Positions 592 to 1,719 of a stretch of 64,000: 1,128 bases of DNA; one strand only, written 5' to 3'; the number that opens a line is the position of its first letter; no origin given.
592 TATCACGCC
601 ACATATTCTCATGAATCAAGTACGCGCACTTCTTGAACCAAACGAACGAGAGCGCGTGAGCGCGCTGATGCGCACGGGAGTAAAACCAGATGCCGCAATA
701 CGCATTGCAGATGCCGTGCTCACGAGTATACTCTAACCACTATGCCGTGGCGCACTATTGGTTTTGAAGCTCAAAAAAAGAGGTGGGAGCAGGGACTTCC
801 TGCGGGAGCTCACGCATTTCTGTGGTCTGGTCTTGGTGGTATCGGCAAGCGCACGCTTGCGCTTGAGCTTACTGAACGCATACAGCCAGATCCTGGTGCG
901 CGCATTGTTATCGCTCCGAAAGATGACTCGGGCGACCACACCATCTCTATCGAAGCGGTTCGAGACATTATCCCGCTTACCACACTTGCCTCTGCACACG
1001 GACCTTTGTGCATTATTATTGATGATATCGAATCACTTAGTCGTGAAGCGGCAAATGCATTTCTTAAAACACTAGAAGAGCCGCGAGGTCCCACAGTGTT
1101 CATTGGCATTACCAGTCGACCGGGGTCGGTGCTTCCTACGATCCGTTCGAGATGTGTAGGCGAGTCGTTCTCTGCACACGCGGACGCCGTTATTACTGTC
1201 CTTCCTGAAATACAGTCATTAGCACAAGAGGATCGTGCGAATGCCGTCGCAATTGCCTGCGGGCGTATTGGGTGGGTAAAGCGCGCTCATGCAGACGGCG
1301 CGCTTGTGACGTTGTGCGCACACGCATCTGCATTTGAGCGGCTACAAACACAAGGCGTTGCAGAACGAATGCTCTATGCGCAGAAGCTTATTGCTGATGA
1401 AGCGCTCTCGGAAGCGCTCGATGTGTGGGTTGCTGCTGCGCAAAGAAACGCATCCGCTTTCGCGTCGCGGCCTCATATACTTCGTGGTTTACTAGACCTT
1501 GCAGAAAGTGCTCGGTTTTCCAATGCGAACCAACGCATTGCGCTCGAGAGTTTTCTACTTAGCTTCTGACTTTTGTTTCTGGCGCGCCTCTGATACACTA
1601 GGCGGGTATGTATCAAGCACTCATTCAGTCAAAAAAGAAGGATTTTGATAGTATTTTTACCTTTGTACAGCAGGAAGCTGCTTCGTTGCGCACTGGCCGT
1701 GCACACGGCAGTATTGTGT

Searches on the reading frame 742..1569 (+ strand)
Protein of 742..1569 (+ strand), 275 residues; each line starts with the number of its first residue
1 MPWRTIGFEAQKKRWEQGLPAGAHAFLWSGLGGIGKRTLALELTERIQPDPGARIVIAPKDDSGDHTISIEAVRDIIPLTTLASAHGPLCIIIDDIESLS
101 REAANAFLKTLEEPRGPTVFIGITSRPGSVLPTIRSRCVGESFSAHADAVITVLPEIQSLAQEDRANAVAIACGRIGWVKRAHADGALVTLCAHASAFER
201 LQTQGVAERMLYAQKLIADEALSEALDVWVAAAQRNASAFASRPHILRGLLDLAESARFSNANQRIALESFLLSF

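Call 54: find_encoding_contigs(protein=window:742-1569:+, flank=10000, max_places=1)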
Protein window:742-1569:+ (275 aa): 5 contigs read that carry it; 1 place shown.
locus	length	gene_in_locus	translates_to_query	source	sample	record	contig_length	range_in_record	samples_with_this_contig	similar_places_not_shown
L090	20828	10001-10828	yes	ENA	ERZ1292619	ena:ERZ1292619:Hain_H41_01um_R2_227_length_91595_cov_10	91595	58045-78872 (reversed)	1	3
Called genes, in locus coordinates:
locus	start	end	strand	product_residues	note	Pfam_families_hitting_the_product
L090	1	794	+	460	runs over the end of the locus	PF00753:Lactamase_B, PF23023:Anti-Pycsar_Apyc1, PF12706:Lactamase_B_2 (weak), PF16661:Lactamase_B_6, PF10996:Beta-Casp, PF07521:RMMBL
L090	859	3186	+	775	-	PF02190:LON_substr_bdg, PF00004:AAA, PF07728:AAA_5, PF22667:Lon_lid, PF05362:Lon_C, PF13541:ChlI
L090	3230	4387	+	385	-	PF01490:Aa_trans, PF03222:Trp_Tyr_perm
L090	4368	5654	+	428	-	-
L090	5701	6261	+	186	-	PF03167:UDG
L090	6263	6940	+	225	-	PF09335:VTT_dom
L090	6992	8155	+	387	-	PF00082:Peptidase_S8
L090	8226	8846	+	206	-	PF05977:MFS_3 (weak), PF07690:MFS_1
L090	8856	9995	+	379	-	PF03033:Glyco_transf_28, PF04101:Glyco_tran_28_C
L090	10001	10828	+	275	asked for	PF00004:AAA (weak), PF13177:DNA_pol3_delta2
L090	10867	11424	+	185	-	PF01765:RRF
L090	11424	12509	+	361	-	PF02163:Peptidase_M50, PF13180:PDZ_2 (weak)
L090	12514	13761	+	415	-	PF00587:tRNA-synt_2b, PF03129:HGTP_anticodon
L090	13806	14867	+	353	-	PF06723:MreB_Mbl, PF00022:Actin (weak), PF00012:HSP70, PF11104:PilM_2 (faint), PF14450:FtsA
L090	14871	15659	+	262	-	PF04085:MreC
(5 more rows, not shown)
